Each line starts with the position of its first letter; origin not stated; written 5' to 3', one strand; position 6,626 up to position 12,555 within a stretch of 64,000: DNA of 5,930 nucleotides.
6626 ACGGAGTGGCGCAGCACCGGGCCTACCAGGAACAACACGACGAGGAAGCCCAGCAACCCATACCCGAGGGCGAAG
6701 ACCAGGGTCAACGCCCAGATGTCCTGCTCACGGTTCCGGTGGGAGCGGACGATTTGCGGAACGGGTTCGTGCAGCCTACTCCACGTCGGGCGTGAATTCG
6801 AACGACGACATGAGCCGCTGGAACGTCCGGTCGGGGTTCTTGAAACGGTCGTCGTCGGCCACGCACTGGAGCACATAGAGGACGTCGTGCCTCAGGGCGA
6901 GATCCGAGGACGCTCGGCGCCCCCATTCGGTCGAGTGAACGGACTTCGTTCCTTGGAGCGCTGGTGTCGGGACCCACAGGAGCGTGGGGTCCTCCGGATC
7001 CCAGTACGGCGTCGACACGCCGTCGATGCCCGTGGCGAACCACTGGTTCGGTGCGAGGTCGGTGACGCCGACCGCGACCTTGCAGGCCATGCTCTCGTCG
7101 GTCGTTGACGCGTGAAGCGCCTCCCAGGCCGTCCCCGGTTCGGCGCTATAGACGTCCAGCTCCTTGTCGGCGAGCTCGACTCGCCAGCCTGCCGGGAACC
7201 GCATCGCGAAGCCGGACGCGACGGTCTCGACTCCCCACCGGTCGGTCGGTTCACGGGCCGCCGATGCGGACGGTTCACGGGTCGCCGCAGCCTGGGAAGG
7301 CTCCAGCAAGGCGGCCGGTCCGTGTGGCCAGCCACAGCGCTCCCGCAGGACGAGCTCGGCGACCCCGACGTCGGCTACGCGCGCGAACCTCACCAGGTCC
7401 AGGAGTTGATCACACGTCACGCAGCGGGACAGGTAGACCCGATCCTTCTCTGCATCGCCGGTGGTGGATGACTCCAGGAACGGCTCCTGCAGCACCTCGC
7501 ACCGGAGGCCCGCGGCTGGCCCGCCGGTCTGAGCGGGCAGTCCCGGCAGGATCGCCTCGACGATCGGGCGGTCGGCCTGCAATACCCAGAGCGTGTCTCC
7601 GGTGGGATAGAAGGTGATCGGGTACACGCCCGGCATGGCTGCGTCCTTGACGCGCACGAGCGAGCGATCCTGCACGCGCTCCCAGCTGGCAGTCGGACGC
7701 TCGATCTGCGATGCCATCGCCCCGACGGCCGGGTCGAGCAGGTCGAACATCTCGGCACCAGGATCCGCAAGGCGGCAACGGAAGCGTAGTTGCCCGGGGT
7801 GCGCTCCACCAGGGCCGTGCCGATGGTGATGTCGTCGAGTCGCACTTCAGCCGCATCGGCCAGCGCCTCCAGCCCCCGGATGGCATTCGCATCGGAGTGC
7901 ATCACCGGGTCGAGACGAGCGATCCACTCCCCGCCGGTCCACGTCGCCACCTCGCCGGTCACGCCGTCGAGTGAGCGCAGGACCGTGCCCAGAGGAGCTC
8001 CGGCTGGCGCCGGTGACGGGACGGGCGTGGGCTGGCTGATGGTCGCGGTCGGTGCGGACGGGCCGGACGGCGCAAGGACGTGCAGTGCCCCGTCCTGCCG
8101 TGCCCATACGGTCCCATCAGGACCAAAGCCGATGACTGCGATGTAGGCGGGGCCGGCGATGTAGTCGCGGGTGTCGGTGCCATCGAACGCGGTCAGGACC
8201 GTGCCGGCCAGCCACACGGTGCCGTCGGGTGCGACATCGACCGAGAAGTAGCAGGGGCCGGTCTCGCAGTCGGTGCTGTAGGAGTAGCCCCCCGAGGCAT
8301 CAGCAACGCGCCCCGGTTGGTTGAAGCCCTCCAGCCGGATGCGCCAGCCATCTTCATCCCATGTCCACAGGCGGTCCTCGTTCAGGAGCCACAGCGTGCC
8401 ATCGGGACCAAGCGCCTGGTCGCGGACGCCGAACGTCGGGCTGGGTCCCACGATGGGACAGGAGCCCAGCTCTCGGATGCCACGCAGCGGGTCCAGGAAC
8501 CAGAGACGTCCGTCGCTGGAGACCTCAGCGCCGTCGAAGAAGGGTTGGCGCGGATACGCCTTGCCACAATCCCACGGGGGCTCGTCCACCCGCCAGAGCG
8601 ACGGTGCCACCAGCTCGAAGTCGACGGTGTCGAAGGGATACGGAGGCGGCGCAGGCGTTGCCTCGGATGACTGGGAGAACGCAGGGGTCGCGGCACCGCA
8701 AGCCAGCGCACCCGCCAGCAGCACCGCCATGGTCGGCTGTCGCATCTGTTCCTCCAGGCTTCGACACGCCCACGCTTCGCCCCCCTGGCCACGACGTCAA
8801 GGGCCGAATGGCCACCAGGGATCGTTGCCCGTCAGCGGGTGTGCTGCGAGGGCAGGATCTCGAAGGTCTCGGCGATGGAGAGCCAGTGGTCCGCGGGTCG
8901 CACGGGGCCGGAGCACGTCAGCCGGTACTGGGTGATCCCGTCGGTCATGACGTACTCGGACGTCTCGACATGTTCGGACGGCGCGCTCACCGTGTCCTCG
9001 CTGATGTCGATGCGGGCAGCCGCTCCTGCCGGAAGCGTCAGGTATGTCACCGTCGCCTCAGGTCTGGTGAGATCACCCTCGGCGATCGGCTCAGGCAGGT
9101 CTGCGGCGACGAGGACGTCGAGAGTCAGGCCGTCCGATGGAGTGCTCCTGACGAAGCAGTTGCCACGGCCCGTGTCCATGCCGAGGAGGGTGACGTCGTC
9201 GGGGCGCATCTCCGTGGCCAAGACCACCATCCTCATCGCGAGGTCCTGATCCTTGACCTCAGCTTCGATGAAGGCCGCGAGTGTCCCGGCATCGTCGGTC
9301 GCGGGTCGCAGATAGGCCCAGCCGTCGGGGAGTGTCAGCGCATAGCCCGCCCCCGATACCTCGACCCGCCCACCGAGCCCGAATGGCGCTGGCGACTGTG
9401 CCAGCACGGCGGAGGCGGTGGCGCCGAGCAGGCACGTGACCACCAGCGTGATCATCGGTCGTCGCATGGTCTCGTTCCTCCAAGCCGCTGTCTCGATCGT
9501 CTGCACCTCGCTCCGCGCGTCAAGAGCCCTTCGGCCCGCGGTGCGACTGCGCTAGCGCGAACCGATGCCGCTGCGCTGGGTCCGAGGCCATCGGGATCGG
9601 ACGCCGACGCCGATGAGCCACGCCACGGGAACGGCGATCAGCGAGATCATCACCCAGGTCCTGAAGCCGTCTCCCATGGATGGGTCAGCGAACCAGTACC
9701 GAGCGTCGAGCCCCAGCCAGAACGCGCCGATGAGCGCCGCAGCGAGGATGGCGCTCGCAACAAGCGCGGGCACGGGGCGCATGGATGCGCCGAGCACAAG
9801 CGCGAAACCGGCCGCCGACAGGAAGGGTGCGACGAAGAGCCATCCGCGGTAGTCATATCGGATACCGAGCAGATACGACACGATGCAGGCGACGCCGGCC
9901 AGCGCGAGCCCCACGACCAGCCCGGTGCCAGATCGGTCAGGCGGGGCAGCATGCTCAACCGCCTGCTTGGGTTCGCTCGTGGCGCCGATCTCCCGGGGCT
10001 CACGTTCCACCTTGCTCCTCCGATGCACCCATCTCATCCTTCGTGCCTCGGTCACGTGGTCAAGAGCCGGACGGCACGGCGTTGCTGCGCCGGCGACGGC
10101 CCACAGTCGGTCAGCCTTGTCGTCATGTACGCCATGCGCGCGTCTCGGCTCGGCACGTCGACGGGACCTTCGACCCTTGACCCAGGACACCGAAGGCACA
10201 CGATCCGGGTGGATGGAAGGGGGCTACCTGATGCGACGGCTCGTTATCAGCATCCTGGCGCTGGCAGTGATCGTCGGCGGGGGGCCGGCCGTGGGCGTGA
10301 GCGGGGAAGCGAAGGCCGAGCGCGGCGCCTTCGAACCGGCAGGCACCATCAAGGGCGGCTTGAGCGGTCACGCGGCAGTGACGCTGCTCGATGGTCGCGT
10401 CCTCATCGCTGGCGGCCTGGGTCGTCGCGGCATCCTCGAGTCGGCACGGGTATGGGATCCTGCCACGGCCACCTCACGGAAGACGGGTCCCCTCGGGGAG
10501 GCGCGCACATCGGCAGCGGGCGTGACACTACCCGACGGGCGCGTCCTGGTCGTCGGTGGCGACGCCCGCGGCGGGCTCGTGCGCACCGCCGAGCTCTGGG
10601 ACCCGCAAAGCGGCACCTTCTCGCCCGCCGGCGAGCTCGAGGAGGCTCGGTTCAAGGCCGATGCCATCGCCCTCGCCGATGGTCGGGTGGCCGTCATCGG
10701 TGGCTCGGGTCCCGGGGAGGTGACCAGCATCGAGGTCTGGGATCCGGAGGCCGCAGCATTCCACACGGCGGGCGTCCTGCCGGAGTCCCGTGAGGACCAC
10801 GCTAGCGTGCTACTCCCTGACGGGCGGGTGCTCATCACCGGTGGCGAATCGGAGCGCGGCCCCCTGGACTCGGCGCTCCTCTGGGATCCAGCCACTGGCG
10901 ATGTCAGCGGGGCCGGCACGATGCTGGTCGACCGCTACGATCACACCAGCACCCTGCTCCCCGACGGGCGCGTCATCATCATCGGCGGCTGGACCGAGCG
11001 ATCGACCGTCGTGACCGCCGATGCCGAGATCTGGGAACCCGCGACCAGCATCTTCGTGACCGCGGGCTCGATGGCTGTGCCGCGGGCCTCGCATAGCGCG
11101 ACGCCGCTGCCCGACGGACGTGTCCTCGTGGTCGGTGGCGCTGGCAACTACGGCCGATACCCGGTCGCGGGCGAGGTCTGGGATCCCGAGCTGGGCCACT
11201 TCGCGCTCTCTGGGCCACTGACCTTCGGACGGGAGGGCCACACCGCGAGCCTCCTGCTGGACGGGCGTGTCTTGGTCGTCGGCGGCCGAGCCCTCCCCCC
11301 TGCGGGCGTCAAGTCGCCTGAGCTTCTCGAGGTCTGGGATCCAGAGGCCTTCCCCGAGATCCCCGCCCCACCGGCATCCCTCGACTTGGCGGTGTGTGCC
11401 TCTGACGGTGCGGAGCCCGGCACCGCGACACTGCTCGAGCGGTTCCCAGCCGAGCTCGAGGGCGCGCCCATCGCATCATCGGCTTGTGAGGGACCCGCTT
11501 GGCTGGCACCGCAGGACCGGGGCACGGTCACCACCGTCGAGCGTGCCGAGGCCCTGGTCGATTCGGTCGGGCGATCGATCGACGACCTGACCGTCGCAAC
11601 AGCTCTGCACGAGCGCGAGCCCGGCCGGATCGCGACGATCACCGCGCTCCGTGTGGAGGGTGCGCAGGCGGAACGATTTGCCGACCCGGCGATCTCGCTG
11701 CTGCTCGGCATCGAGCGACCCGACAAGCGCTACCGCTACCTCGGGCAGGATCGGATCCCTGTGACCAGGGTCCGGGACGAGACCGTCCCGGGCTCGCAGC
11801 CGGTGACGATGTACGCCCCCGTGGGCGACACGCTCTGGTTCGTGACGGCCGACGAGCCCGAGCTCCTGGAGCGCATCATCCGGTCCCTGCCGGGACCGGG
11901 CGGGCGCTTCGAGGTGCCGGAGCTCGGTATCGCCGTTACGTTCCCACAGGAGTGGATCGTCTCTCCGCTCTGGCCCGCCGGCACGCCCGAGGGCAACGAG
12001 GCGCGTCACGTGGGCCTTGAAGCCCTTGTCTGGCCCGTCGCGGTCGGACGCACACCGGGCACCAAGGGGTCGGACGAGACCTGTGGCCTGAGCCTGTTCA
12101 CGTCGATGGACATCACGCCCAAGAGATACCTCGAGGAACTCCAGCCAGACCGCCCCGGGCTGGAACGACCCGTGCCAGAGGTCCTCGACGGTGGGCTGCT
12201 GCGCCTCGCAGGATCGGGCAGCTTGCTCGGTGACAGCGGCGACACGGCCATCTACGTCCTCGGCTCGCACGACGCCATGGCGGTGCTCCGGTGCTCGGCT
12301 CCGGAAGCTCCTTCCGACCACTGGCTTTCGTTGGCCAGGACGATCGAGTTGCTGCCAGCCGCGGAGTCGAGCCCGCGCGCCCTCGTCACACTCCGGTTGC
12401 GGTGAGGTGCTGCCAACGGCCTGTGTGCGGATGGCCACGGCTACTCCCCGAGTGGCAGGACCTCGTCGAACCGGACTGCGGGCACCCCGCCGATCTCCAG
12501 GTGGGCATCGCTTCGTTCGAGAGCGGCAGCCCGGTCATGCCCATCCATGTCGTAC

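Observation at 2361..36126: About 31 copies of a ~75-100-nt intergenic element (R-element) saturate the accessory half of the window and are absent from the core half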

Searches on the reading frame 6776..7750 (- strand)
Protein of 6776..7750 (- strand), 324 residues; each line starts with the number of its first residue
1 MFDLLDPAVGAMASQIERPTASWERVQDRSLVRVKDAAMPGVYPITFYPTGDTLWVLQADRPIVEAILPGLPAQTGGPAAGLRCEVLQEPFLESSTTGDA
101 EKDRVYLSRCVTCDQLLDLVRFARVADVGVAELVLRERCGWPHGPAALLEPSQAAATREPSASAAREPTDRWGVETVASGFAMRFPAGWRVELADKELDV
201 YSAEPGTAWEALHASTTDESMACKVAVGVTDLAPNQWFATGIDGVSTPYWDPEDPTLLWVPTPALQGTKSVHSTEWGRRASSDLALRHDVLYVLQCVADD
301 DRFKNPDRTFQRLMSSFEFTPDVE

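Call 16: search_protein_families(library=pfam, proteins=[window:6776-7750:-], max_evalue=0.01)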
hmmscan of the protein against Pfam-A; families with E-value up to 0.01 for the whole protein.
window:6776-7750:- (324 aa): 1 family
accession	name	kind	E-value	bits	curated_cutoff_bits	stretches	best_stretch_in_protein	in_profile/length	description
PF01789.22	PsbP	-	0.0028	18.1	23.5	0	271-319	106-155/155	PsbP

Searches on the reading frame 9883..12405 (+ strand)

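Call 16: search_protein_families(library=pfam, proteins=[window:9883-12405:+], max_evalue=0.01)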
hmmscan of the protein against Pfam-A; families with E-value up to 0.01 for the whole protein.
window:9883-12405:+ (840 aa): 8 families
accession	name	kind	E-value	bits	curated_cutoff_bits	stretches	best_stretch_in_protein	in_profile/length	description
PF13418.12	Kelch_4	-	3e-27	94.8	21.6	1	305-343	4-43/49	Galactose oxidase, central domain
PF13964.12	Kelch_6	-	1.4e-24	85.6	25.3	2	353-401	4-50/50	Kelch motif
PF01344.31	Kelch_1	-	5.8e-21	74.1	20.1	1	209-251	2-44/46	Kelch motif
PF07646.21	Kelch_2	-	1.5e-16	59.9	21.3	0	453-488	4-37/48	Kelch motif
PF24681.1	Kelch_KLHDC2_KLHL20_DRC7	-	3.5e-12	46.5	50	1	263-468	5-221/221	KLHDC2/KLHL20/DRC7 Kelch-repeats domain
PF13415.12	Kelch_3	-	8.4e-11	42.2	22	0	314-358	2-47/48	Galactose oxidase, central domain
PF07250.17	Glyoxal_oxid_N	-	1.9e-10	40.9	37.5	0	350-422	66-138/243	Glyoxal oxidase N-terminus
PF24981.1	Beta-prop_ATRN-LZTR1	-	0.00033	20.5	50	1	344-422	141-222/289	Attractin/LZTR1 beta-propeller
